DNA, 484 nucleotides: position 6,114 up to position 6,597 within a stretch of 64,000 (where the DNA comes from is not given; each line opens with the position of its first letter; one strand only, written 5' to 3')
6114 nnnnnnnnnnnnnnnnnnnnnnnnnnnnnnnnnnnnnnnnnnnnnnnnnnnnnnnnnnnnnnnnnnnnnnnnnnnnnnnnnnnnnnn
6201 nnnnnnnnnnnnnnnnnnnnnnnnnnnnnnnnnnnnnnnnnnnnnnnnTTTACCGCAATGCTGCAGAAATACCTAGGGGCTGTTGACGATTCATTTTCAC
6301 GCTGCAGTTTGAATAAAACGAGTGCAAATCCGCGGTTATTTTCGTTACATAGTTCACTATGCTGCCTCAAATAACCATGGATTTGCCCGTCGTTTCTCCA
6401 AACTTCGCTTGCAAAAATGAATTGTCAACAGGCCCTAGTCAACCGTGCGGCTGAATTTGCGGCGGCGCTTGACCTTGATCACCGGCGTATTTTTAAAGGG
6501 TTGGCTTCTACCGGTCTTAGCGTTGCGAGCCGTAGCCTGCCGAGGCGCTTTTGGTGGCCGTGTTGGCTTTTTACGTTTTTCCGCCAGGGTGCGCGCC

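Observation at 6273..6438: MITE family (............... ends) inserted exactly at gene 3' ends and donating the TAG stop codon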

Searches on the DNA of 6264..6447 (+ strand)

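Call 45: search_dna_similar(query=window:6264-6447:+, collection=plasmids, mode=distant, max_rows=15, max_evalue=0.01)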
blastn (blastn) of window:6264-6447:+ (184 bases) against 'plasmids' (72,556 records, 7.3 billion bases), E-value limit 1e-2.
No match.
